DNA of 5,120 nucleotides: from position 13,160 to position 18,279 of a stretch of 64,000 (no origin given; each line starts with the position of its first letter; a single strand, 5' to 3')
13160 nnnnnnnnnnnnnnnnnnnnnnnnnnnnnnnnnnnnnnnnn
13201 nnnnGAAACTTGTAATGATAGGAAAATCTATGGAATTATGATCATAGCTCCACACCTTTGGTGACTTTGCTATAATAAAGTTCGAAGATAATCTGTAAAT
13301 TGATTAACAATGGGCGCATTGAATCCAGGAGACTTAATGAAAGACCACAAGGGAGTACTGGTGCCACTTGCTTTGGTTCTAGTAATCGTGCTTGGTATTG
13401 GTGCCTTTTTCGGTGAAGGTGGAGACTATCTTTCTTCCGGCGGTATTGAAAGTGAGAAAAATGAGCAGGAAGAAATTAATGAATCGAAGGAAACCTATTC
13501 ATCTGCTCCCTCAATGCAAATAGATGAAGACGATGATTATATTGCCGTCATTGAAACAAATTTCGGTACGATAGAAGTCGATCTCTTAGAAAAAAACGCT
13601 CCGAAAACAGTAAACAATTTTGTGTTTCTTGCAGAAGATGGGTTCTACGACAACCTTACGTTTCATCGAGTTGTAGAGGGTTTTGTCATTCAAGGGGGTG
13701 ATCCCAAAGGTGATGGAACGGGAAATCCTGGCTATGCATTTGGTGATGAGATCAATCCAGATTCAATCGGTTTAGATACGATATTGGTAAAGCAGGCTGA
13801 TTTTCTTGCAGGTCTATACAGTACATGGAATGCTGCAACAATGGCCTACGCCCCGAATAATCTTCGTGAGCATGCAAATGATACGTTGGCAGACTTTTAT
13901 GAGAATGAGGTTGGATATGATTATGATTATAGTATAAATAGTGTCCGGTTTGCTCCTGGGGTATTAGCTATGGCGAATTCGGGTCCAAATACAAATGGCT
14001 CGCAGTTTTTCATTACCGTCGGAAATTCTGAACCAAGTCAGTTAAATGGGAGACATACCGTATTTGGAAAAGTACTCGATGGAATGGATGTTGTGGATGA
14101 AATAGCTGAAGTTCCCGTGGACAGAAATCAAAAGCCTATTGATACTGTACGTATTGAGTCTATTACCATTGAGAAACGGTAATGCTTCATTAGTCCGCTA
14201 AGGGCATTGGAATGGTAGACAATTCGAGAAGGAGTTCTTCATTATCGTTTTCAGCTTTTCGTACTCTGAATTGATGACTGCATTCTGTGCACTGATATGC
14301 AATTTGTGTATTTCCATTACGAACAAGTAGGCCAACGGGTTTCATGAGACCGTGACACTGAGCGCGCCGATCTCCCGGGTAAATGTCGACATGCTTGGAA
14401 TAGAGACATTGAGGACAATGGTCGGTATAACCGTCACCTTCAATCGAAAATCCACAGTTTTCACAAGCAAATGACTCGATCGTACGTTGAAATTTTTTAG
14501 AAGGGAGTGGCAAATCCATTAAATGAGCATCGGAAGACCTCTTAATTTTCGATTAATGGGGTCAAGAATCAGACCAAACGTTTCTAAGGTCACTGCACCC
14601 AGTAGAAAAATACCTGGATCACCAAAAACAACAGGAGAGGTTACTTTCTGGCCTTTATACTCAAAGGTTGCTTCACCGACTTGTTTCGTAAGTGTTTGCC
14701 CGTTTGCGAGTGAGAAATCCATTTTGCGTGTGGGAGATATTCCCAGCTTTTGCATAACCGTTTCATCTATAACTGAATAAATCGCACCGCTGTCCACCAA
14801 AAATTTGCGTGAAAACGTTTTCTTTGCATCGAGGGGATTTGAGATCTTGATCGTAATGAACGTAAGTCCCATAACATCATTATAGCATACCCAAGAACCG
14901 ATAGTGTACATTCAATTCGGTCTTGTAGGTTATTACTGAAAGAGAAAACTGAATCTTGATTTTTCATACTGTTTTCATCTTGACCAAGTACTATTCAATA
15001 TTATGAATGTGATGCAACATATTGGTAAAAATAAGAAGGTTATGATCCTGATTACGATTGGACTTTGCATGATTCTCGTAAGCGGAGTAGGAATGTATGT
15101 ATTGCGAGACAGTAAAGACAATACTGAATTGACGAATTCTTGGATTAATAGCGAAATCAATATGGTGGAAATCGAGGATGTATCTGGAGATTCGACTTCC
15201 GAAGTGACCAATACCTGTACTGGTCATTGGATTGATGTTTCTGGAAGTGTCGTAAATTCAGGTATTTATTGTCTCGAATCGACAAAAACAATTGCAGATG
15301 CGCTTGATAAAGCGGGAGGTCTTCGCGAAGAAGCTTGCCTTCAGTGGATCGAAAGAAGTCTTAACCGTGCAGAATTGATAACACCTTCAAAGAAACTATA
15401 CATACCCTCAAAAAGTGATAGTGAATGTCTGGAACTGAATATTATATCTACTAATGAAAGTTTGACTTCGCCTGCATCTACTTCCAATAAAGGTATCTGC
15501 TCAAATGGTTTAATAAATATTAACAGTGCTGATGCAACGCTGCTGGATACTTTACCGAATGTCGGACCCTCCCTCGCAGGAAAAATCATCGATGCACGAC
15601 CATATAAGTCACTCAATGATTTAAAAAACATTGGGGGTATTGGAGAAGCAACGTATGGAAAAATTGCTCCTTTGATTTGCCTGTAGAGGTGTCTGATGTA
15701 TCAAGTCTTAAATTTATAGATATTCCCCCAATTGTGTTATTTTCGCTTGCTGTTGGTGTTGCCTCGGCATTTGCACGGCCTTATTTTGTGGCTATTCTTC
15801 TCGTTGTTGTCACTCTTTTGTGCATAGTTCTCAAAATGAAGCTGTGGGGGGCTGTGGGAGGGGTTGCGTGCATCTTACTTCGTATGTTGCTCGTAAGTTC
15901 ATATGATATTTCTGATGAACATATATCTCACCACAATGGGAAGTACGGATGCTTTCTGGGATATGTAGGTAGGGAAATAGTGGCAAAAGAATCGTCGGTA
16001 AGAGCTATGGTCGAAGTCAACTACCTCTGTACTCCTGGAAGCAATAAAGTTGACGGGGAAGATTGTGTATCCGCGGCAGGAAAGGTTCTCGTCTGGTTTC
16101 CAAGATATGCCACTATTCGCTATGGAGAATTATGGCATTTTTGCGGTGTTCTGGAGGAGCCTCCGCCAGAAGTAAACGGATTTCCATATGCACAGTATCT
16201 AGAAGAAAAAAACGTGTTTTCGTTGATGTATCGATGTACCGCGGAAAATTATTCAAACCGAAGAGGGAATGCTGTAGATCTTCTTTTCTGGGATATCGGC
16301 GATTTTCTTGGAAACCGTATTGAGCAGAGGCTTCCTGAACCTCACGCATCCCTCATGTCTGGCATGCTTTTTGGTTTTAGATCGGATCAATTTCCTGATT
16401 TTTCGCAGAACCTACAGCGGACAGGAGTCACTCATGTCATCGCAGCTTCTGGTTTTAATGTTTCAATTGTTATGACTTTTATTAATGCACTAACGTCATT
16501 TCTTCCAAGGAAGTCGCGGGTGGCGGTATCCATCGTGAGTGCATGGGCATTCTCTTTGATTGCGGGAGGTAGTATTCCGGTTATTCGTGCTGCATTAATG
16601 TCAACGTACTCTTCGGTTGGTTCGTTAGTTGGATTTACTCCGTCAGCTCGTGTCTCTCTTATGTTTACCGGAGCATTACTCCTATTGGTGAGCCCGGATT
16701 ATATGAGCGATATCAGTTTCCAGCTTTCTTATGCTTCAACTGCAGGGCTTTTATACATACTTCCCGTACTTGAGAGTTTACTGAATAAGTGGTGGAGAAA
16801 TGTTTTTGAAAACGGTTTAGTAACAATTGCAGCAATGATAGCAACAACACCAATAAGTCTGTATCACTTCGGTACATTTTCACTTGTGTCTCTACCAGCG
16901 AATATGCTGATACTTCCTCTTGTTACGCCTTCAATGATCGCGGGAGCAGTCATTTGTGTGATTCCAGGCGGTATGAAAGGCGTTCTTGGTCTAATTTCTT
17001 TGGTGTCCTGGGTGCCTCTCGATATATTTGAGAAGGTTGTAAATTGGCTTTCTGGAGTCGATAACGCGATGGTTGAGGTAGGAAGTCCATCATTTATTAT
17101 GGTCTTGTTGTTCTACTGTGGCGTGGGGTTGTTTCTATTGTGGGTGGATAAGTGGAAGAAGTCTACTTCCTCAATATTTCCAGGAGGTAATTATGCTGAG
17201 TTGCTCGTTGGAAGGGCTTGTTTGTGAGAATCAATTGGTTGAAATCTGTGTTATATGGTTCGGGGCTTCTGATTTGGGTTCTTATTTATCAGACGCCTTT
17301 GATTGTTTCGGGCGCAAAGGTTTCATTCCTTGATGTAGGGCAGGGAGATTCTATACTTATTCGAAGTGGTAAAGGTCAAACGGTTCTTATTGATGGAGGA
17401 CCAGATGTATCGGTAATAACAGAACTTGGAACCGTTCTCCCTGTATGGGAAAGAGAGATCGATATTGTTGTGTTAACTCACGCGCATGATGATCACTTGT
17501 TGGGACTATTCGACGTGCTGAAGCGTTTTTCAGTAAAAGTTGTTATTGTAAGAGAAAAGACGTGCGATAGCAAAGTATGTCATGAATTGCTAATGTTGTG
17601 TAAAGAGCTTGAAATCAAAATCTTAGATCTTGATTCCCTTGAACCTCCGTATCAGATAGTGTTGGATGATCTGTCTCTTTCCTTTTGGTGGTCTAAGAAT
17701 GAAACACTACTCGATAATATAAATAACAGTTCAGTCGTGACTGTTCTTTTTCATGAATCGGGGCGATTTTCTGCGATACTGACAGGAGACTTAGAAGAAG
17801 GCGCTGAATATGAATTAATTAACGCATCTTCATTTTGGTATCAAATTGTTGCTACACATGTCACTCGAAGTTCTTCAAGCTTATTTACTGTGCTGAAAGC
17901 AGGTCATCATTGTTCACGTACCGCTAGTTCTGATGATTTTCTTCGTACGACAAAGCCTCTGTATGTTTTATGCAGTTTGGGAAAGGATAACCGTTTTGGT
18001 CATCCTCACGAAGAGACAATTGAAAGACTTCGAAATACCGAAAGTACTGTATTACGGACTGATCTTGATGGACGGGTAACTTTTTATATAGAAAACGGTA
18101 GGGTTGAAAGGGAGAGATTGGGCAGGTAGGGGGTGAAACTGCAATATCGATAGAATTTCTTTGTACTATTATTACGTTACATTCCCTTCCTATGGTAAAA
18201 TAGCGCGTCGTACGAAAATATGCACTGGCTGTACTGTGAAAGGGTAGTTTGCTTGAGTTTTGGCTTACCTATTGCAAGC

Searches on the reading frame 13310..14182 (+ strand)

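Call 16: search_protein_families(library=pfam, proteins=[window:13310-14182:+], max_evalue=0.01)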
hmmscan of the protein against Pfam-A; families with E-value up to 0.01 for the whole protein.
window:13310-14182:+ (290 aa): 1 family
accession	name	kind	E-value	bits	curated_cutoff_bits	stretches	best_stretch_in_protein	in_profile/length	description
PF00160.26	Pro_isomerase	-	3.3e-49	167.6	21.7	1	80-286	3-158/159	Cyclophilin type peptidyl-prolyl cis-trans isomerase/CLD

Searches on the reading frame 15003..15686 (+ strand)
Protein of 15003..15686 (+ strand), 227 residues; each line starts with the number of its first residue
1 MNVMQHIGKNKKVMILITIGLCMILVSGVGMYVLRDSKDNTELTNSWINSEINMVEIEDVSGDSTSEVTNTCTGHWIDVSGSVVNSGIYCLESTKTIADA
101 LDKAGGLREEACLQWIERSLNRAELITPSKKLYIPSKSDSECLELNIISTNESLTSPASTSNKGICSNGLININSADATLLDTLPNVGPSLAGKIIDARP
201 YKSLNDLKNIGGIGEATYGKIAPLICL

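Call 16: search_protein_families(library=pfam, proteins=[window:15003-15686:+], max_evalue=0.01)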
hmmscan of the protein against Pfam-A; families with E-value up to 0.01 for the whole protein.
window:15003-15686:+ (227 aa): 6 families
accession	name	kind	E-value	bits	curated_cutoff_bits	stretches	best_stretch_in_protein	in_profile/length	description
PF12836.13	HHH_3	-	5e-14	52.6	27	1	170-225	5-64/65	Helix-hairpin-helix motif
PF06514.17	PsbU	-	0.0001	22.7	24.5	1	169-215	13-59/93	Photosystem II 12 kDa extrinsic protein (PsbU)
PF03934.19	T2SSK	-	0.00055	20.7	24.2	1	171-214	1-48/63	Type II secretion system (T2SS), protein K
PF10531.15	SLBB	-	0.0007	19.8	27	1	78-111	3-36/55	SLBB domain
PF00633.29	HHH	-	0.004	17.4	24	0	171-197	3-29/30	Helix-hairpin-helix motif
PF22461.2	SLBB_2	-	0.0056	17.2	27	0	79-111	5-39/79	SLBB domain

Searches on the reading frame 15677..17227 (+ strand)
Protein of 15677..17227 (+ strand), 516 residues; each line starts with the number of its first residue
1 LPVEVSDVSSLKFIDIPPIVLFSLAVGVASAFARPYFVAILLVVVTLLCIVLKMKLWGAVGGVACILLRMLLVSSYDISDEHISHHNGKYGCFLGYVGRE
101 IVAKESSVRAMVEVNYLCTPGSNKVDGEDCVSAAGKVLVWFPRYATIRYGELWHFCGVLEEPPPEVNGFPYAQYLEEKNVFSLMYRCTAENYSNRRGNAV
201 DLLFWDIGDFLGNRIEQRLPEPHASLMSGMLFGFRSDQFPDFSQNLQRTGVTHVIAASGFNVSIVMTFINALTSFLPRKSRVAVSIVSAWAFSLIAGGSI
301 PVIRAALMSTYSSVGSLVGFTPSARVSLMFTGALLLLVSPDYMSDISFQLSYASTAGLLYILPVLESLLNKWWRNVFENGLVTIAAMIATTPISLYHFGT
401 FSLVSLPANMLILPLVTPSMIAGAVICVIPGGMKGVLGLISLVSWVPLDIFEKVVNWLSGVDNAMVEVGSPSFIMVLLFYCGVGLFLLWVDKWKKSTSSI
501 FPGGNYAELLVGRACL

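Call 16: search_protein_families(library=pfam, proteins=[window:15677-17227:+], max_evalue=0.01)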
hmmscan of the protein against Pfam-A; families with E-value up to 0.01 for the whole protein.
window:15677-17227:+ (516 aa): 2 families
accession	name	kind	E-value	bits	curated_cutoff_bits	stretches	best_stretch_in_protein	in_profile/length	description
PF03772.21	Competence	-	2.9e-51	174.9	23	1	230-492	1-269/270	Competence protein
PF13567.11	DUF4131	-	9.1e-14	51.9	31.6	1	36-189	6-162/165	Domain of unknown function (DUF4131)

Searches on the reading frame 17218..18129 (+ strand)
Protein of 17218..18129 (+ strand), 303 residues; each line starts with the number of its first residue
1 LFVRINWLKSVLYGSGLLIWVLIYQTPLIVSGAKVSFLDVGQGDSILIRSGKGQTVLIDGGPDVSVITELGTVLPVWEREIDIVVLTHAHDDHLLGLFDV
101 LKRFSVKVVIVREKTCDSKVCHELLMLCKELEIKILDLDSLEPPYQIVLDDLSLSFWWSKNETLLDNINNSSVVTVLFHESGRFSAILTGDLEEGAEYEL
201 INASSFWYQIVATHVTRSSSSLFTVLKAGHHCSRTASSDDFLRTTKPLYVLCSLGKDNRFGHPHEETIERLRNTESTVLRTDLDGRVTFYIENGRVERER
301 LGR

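Call 16: search_protein_families(library=pfam, proteins=[window:17218-18129:+], max_evalue=0.01)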
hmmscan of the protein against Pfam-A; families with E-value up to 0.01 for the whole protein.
window:17218-18129:+ (303 aa): 3 families
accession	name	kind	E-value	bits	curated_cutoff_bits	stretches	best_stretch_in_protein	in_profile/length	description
PF00753.33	Lactamase_B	-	4.4e-14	53.3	22.7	1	39-122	2-85/196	Metallo-beta-lactamase superfamily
PF12706.13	Lactamase_B_2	-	2e-07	31.3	27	1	55-116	2-67/200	Beta-lactamase superfamily domain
PF02593.20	DUF166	-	0.0022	18.1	24.4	1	67-134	43-108/221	Domain of unknown function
